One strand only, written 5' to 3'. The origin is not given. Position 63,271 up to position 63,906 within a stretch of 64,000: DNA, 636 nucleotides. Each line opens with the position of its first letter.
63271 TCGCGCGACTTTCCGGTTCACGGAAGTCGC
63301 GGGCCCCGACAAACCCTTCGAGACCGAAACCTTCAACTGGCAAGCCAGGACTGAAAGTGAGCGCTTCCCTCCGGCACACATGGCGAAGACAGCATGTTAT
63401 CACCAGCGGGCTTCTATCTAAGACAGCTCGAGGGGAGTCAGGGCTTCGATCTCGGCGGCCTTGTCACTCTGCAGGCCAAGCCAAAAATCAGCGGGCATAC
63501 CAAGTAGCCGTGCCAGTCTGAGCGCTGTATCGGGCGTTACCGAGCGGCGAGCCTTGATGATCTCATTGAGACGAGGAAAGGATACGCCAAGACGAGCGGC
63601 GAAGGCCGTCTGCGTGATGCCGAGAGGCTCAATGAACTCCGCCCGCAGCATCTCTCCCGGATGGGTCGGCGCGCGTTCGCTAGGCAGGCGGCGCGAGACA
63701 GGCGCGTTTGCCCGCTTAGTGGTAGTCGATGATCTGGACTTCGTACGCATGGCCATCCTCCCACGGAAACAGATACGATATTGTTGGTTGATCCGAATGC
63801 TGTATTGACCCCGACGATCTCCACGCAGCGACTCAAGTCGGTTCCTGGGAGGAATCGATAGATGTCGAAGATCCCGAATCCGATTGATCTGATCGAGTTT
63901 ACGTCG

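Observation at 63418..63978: higB-higA addiction module with higB inactivated by a single-base deletion, producing a HigB'-HigA fusion reading frame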

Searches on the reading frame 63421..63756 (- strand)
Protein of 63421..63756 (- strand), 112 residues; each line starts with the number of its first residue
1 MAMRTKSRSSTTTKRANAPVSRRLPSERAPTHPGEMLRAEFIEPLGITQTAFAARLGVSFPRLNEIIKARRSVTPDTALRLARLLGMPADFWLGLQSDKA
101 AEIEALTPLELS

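Call 5: search_protein_families(library=pfam, proteins=[window:63421-63756:-], max_evalue=0.01)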
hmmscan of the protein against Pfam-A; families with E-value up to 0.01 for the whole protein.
seq(112 aa): 2 families
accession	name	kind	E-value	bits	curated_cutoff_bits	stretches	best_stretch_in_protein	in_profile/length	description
PF01381.28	HTH_3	-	3.2e-11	43.5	23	1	41-91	4-54/55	Helix-turn-helix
PF13560.12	HTH_31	-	3.9e-07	30.7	27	1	46-89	14-58/64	Helix-turn-helix domain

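Call 6: search_protein_families(library=ncbifam, proteins=[window:63421-63756:-], max_evalue=0.01)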
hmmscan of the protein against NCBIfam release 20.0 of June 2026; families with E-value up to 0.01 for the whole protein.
seq(112 aa): 2 families
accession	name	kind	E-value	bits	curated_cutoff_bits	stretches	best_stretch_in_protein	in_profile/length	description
TIGR02607.1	antidote_HigA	equivalog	1.1e-27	95.6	47.7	1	28-98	2-72/81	HigA family addiction module antitoxin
TIGR03070.1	couple_hipB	subfamily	0.0095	15.9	71.65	0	45-87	14-56/58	type II toxin-antitoxin system Y4mF family antitoxin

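Call 10: find_related_loci(query=window:63421-63756:-, collection=genome_contigs, flank=10000)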
Query seq(112 aa) (112 aa) in genome_contigs; peptide patterns used: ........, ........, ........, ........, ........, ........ (x = any residue, [..] = any of these).
600 stretches matched a pattern (row limit reached: there are more); 273 encode a relative of the query (tblastn E <= 1e-3); the best 80 are kept; 80 distinct loci.
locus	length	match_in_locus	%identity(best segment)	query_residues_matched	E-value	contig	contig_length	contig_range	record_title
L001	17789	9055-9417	78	1-111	4e-55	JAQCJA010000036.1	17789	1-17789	MAG: bacterium isolate casp40-mb.301 NODE_7570_length_17789_cov_0.056360, whole genome shotgun sequence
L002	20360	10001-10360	76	2-111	4e-54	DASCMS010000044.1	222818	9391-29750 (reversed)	MAG TPA_asm: Candidatus Latescibacterota bacterium isolate Fu_MAG_110 c_000000374762, whole genome shotgun sequence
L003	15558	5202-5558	66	1-109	1e-43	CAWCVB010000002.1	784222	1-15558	MAG: uncultured Gemmatimonadales bacterium isolate MFD01721.bin.2.149 genome assembly, contig: contig_19563, whole genom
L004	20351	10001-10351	65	2-110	2e-43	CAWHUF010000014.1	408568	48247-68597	MAG: uncultured Acidobacteriota bacterium isolate MFD03066.bin.1.255 genome assembly, contig: contig_51858, whole genome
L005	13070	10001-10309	71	1-98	2e-43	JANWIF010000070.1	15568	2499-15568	MAG: Gemmatimonadaceae bacterium isolate CRAIB_MAG34 c_000000048446, whole genome shotgun sequence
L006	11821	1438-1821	63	3-111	2e-42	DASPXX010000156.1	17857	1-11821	MAG TPA_asm: Thermoanaerobaculia bacterium isolate SMAG_U11578 k141_564223, whole genome shotgun sequence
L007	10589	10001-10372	60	1-110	2e-42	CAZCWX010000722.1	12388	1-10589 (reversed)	MAG TPA_asm: uncultured Enterobacteriaceae bacterium isolate binchicken_co31_407 genome assembly, contig: k141_3033459,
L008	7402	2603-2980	60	1-109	3e-42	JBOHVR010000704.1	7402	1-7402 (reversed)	MAG: Candidatus Binatia bacterium isolate M3-S_metawrap_bin.270 k127_1798866, whole genome shotgun sequence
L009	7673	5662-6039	61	1-109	3e-42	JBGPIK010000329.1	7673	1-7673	MAG: Candidatus Binatia bacterium isolate OBJ_0618_7090110_336 k141_3531246_length_7673_cov_14.0347, whole genome shotgu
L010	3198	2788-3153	62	1-109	6e-42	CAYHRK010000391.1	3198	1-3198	MAG TPA_asm: uncultured Vicinamibacterales bacterium isolate ERP119705_co14_214 genome assembly, contig: NODE_70591_leng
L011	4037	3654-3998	66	2-109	3e-42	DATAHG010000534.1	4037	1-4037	MAG TPA_asm: Thermoanaerobaculia bacterium isolate SMAG_U6849 k141_2120237, whole genome shotgun sequence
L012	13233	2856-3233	61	1-109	8e-42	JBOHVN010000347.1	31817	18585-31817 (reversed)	MAG: Candidatus Binatia bacterium isolate M3-S_metawrap_bin.190 k127_2523346, whole genome shotgun sequence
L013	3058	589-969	59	3-110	1e-41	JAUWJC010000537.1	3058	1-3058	MAG: Pirellulales bacterium isolate CSMAG_2310 CSMAG_2310_k127_9466866_length_3058_cov_21.0542, whole genome shotgun seq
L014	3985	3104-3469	62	1-109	1e-41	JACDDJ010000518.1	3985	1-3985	MAG: Acidobacteria bacterium isolate MGR_bin331 SD2900_NODE_11533_length_3985_cov_1.054951, whole genome shotgun sequenc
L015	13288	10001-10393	60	1-112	1e-41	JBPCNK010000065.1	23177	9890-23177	MAG: Acidobacteriota bacterium isolate TH_ant_mag_128 S1Ck127_7386516_flag_1_multi_8.7780_len_23177, whole genome shotgu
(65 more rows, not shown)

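Call 29: find_related_loci(query=window:63421-63756:-, collection=metagenome_contigs, flank=3000)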
Query seq(112 aa) (112 aa) in metagenome_contigs; peptide patterns used: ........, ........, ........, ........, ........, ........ (x = any residue, [..] = any of these).
600 stretches matched a pattern (row limit reached: there are more); 358 encode a relative of the query (tblastn E <= 1e-3); the best 80 are kept; 80 distinct loci.
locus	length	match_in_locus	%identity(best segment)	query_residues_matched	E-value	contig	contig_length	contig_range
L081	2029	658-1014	78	3-111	9e-56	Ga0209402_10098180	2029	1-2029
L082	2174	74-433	76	2-111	2e-53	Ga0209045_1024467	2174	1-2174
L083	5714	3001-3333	72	2-109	2e-48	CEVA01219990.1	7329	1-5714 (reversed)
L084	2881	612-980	65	1-110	4e-45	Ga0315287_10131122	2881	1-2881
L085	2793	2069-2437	65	1-110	4e-45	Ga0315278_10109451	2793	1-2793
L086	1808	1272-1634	68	2-110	3e-45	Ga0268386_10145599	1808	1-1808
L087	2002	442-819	61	1-109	1e-44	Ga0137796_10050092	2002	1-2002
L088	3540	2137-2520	62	1-109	2e-44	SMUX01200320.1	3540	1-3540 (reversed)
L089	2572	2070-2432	68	2-110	2e-44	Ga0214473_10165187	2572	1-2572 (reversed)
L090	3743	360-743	61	1-109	2e-44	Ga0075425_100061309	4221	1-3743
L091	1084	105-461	67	3-109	3e-46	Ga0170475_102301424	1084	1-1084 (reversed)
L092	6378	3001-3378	60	1-111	1e-43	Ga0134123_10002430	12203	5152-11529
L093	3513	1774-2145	61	1-110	7e-44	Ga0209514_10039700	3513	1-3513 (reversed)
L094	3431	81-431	64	2-109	1e-43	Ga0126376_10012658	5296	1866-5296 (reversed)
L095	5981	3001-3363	64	2-109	2e-43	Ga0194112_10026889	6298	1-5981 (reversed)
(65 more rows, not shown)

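Call 33: search_protein_families(library=padloc, proteins=[window:63421-63750:-], max_evalue=0.01)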
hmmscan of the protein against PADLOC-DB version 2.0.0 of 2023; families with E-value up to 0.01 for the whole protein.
window:63421-63750:- (110 aa): 4 families
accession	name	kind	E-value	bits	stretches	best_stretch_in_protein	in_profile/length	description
PDLC03953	RmrA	-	0.00016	19.1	1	29-91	4-65/373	-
PDLC04775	PDC-M69A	-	0.00017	20.1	1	38-97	14-73/113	-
PDLC02926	HTH_VI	-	0.0036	15.5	1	44-91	14-61/92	-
PDLC03949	RmrA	-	0.0072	13.2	1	44-96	15-67/363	-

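Call 38: find_homologous_proteins(query=window:63421-63750:-, max_evalue=1e-20)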
Query seq(110 aa) (110 aa): 4657 proteins with E <= 1e-20 among 6696 candidates; the best 120 are listed.
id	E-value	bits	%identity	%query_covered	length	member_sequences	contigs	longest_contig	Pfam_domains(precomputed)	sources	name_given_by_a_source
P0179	2.6e-60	219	92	100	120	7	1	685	PF01381.29,PF13560.13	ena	-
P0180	8.5e-60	217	92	100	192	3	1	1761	PF01381.29,PF13560.13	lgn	-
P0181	1.0e-54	201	83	100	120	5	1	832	PF01381.29,PF13560.13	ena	-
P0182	1.4e-52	194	82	100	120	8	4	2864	PF01381.29,PF13560.13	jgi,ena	jgi:addiction module HigA family antidote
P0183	8.2e-52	192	82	100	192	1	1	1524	PF01381.29,PF13560.13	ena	-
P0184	1.0e-51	191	82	99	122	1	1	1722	PF01381.29,PF13560.13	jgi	-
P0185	1.7e-49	184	76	99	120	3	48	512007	PF01381.29,PF13560.13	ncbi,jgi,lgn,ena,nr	ncbi:MAG TPA: HigA family addiction module antitoxin [Candidatus Latescibacteria bacterium]|nr:addic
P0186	1.2e-48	181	78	99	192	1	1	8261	PF01381.29,PF13560.13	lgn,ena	-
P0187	2.9e-48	180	78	99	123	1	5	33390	PF01381.29,PF13560.13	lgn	-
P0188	1.4e-46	175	72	100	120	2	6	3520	PF01381.29,PF13560.13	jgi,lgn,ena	jgi:addiction module HigA family antidote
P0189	6.5e-46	173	75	99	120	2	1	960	PF01381.29,PF13560.13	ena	-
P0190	1.0e-45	172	73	100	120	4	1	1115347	PF01381.29,PF13560.13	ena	-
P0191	3.3e-45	170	72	99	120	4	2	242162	PF01381.29,PF13560.13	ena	-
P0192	8.0e-45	169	71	99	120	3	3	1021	PF01381.29,PF13560.13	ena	-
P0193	9.5e-44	166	69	99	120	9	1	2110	PF01381.29,PF13560.13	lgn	-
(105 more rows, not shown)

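Call 40: find_encoding_contigs(protein=P0180, flank=10000, max_places=10)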
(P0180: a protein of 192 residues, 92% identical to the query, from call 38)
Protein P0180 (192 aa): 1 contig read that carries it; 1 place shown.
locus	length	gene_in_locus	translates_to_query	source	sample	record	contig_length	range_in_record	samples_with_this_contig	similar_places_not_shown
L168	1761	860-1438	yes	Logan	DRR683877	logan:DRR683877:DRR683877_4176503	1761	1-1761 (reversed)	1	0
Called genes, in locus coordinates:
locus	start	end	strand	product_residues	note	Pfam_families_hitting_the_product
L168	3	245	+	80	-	?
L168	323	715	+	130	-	PF01850:PIN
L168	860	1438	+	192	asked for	PF13560:HTH_31 (weak), PF01381:HTH_3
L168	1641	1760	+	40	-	?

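Call 41: find_encoding_contigs(protein=P0179, flank=10000, max_places=10)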
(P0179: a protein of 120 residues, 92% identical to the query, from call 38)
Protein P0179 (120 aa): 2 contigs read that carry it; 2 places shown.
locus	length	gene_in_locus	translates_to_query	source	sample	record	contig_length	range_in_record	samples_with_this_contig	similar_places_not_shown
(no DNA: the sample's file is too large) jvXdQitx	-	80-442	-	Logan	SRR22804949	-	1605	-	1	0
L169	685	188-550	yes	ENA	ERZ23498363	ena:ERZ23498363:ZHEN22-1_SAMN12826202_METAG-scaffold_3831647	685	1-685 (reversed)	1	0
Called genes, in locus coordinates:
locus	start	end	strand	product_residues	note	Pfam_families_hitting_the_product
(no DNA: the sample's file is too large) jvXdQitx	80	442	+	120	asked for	PF13560:HTH_31 (weak), PF01381:HTH_3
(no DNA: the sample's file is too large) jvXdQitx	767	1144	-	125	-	PF01850:PIN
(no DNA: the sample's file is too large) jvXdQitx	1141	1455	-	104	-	-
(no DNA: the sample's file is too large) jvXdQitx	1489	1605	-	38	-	?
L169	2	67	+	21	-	?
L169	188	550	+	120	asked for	PF13560:HTH_31 (weak), PF01381:HTH_3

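Call 48: search_solved_structures(query=P0179, max_evalue=0.001, show_alignments=3)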
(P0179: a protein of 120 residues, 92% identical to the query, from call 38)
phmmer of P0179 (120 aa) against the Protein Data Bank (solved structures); distinct sequences matched with E-value up to 0.001: 12.
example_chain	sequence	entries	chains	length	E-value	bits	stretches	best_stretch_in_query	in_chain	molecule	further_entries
6f8h_A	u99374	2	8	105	1e-15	61.5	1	23-103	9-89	XRE family transcriptional regulator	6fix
7csv_A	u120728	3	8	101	1.2e-15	61.3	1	27-106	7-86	HTH cro/C1-type domain-containing protein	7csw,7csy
6f8s_A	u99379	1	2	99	1.2e-15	61.2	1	26-103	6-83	XRE family transcriptional regulator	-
3cec_A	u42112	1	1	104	1.5e-15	61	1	27-110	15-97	Putative antidote protein of plasmid maintenance system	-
6jpi_A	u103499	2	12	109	1.5e-15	60.9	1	27-106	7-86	HTH cro/C1-type domain-containing protein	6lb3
3trb_A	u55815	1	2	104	1.2e-12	51.6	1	25-116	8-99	Virulence-associated protein I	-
2eby_A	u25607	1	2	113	7.1e-12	49.1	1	25-107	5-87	Putative HTH-type transcriptional regulator ybaQ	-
6chv_A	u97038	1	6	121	2.5e-11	47.4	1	28-101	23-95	Antitoxin HigA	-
4mcx_A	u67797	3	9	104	2.5e-11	47.3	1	29-101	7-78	Antidote protein | Antitoxin HigA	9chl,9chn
6cf1_A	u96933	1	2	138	3.3e-11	47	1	27-101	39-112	Antitoxin HigA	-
4mct_A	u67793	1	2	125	4.2e-11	46.6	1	29-101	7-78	Antidote protein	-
2icp_A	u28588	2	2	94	1.7e-06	31.8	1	30-105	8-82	antitoxin higa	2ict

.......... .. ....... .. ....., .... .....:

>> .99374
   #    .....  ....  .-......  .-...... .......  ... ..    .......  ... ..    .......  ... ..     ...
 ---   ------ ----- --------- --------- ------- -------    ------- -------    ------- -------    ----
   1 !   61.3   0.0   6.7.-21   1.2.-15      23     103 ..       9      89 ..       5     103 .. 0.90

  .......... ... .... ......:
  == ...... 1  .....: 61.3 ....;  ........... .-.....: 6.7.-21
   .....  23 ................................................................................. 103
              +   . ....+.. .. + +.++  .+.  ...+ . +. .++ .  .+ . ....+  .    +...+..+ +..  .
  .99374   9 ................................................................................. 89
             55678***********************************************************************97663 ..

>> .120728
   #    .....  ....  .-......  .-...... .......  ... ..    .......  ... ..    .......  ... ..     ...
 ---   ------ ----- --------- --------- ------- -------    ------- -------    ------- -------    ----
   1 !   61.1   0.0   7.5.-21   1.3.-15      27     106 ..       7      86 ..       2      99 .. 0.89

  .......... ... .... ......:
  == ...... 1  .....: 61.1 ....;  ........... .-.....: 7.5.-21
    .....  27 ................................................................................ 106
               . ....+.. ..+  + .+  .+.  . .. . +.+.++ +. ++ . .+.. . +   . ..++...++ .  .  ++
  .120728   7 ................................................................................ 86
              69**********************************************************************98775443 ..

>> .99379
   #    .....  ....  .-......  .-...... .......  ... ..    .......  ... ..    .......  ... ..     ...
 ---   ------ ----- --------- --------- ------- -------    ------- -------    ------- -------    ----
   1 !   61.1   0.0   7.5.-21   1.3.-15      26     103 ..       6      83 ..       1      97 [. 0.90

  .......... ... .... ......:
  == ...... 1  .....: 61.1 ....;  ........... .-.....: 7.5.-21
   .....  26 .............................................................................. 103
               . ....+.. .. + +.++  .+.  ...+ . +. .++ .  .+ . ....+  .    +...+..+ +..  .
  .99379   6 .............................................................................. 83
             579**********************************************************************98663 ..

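Call 65: predict_structure(alignment_id=A1)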
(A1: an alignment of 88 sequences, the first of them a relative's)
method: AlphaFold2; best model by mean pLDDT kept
length: 120 residues; sequences in the alignment: 88
mean_pLDDT: 83.5   pTM: 0.69
mean pLDDT of the five models: 83.5, 80.9, 79.2, 74.4, 73.2
residues with pLDDT >= 90: 79; 70-90: 18; 50-70: 4; < 50: 19
segments of 3 or more residues with pLDDT < 50: 1-19
pLDDT, mean of each block of 10 residues (from residue 1): 41 43 79 94 95 96 95 97 95 93 89 86
secondary structure, 60 per line:
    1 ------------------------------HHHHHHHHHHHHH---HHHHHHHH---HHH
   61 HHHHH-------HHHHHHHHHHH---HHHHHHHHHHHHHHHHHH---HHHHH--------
elements in order: H31-43 H47-54 H58-65 H73-83 H87-104 H108-112
